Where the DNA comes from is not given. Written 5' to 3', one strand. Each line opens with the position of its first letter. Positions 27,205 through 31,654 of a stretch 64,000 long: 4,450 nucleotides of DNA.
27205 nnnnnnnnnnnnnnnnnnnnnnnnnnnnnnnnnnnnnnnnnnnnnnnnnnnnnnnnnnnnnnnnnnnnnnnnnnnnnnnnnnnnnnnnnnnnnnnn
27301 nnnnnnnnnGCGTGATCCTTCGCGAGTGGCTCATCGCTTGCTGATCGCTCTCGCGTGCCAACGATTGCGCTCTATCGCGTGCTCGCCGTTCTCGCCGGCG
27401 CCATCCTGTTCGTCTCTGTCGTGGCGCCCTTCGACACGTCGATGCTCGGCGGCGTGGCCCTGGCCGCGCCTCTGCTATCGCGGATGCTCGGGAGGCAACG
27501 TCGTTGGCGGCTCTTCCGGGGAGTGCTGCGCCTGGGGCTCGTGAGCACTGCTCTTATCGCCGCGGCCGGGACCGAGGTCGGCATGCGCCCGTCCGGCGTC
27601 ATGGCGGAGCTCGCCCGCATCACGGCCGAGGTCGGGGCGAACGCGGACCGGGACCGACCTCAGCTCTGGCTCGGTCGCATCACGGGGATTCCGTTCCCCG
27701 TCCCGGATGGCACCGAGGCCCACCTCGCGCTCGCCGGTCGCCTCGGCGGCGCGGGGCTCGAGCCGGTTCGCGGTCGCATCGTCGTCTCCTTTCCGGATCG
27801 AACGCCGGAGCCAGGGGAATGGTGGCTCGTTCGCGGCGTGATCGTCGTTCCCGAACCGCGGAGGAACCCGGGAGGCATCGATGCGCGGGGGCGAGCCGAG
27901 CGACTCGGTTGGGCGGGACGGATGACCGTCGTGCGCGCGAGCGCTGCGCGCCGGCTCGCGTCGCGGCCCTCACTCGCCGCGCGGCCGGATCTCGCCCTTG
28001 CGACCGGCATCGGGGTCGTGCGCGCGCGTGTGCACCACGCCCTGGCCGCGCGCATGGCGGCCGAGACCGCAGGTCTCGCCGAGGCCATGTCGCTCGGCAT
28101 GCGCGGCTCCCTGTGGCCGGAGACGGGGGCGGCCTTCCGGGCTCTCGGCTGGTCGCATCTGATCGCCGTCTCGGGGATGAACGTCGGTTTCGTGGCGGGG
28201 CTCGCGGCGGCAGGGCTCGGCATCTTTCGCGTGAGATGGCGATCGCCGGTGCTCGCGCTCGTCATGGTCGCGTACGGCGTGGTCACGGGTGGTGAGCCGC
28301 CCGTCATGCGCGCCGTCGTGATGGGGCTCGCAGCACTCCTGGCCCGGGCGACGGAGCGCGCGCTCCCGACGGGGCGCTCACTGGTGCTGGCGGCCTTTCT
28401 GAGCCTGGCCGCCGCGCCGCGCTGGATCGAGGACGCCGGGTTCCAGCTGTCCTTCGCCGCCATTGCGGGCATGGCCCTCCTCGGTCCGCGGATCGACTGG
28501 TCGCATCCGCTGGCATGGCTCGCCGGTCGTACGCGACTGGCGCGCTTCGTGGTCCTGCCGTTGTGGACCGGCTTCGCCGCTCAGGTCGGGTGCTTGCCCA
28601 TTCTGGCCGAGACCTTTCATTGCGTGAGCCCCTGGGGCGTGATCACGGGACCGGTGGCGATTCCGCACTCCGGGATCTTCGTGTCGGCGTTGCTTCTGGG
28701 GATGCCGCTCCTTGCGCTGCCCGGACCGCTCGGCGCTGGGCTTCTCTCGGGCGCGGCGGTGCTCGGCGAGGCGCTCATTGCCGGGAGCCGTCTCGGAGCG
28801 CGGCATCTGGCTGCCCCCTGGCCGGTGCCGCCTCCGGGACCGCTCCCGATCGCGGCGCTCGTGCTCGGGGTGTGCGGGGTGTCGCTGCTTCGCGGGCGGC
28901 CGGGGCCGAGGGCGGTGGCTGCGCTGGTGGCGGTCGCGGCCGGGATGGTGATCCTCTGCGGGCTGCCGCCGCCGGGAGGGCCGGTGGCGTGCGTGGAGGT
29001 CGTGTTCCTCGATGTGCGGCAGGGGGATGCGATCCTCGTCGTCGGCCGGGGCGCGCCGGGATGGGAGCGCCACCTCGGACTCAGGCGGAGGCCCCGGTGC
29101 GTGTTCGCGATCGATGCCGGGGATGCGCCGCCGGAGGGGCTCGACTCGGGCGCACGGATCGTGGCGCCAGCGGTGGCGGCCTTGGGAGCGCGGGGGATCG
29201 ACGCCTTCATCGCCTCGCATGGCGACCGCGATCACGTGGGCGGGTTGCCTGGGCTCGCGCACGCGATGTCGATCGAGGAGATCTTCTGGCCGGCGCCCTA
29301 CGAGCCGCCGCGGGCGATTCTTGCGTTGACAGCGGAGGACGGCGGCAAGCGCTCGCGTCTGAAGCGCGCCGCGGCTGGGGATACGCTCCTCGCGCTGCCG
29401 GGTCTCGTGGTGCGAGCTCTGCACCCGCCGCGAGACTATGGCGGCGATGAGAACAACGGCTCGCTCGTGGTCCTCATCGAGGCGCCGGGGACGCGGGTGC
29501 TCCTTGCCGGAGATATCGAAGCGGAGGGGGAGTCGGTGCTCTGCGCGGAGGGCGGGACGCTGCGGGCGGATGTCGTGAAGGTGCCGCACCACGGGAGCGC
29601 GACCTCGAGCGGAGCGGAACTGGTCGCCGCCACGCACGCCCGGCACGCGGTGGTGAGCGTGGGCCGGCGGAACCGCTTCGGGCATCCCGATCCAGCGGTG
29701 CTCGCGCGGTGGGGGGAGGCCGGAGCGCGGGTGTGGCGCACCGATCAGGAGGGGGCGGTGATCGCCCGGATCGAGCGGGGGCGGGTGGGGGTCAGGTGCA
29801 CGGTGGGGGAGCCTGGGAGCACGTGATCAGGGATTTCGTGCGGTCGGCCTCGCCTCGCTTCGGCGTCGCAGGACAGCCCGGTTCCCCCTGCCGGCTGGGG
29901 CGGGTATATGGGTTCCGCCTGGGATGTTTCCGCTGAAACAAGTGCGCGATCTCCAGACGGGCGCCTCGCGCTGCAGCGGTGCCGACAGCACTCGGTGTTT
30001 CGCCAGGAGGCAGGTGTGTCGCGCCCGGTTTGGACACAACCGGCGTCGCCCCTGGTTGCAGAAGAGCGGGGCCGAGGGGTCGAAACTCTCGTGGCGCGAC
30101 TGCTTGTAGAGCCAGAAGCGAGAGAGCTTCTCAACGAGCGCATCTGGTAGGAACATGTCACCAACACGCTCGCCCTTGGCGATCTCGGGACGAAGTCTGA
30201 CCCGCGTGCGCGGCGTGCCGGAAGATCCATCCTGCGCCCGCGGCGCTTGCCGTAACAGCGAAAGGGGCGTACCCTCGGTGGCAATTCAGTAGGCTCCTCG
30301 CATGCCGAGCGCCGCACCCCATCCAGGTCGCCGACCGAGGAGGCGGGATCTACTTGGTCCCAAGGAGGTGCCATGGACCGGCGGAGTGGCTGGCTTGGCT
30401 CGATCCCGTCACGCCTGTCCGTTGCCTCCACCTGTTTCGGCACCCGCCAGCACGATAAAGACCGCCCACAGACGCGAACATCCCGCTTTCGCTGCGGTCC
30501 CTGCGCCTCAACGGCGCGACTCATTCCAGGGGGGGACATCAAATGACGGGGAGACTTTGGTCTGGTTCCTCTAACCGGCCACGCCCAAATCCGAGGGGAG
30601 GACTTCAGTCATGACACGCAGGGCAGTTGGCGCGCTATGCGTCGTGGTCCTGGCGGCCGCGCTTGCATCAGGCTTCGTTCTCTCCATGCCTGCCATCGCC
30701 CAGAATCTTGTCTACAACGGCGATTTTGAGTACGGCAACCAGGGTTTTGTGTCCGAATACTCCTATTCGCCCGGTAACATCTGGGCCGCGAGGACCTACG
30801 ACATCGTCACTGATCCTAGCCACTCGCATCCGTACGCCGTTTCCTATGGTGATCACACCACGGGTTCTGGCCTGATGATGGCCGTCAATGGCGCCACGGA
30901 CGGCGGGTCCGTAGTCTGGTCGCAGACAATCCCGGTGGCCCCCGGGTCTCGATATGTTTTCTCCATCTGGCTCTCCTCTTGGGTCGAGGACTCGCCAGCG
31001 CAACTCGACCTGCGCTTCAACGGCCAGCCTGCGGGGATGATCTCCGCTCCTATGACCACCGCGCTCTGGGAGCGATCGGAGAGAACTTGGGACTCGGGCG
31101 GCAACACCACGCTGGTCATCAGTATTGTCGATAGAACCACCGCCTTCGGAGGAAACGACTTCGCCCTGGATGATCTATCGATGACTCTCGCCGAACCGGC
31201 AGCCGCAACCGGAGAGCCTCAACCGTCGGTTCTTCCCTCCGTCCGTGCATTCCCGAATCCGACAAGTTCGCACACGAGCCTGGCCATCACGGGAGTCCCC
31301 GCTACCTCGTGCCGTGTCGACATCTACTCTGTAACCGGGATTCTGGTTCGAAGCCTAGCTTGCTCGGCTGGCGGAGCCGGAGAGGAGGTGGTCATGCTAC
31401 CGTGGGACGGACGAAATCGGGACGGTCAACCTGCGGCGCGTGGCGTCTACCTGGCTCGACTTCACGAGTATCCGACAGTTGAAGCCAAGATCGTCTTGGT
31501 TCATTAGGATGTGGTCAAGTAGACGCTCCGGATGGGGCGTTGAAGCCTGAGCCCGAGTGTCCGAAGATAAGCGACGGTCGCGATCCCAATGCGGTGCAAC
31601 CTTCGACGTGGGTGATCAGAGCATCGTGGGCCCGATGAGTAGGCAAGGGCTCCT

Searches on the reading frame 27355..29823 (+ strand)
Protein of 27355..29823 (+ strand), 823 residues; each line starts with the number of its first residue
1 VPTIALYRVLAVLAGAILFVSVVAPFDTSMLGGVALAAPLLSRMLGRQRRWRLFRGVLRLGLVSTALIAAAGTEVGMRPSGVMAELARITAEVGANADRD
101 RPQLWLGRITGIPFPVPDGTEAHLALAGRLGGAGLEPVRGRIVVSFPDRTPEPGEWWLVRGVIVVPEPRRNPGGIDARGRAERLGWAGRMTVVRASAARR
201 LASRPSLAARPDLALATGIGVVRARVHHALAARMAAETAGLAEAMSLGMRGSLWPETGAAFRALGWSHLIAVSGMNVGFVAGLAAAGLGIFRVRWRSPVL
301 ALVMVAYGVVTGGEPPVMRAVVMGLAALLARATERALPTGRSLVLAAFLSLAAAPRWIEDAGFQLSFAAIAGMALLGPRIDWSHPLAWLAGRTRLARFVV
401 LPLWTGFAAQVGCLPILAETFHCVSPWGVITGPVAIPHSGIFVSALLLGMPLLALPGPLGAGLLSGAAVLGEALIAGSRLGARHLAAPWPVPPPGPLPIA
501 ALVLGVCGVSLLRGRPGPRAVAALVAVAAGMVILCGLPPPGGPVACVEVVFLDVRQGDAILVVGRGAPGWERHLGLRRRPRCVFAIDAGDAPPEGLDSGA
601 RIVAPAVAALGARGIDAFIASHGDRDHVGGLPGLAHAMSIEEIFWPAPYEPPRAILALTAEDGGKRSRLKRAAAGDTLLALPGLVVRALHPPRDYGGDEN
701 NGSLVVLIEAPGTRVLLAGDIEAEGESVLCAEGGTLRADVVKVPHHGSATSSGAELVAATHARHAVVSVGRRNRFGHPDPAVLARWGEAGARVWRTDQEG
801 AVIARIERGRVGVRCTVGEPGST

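Call 56: search_protein_families(library=pfam, proteins=[window:27355-29823:+], max_evalue=0.001)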
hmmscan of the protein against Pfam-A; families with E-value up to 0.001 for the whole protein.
window:27355-29823:+ (823 aa): 3 families
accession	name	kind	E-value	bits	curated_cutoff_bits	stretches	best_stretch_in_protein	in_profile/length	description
PF03772.21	Competence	-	3.6e-43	148.3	23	1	246-514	2-268/270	Competence protein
PF13567.11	DUF4131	-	4.9e-09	36.5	31.6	1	33-193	11-160/165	Domain of unknown function (DUF4131)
PF00753.33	Lactamase_B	-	7.9e-09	36.2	22.7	1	599-770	33-195/196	Metallo-beta-lactamase superfamily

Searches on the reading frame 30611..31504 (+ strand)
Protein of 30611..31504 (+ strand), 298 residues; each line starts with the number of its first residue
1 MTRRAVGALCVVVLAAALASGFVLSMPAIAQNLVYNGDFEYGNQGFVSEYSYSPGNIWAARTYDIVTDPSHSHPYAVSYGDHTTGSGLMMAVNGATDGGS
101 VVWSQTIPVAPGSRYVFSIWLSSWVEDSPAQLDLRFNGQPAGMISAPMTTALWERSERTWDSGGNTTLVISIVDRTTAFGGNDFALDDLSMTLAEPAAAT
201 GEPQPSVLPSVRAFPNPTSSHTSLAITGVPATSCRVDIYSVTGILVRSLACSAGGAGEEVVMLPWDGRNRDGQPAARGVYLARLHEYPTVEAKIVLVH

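Call 56: search_protein_families(library=pfam, proteins=[window:30611-31504:+], max_evalue=0.001)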
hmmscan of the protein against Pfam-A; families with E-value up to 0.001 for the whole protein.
window:30611-31504:+ (298 aa): 1 family
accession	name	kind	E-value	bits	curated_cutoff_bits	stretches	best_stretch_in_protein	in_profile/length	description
PF13860.13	FlgD_ig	-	2.8e-06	27.6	27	1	230-281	21-70/79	FlgD Ig-like domain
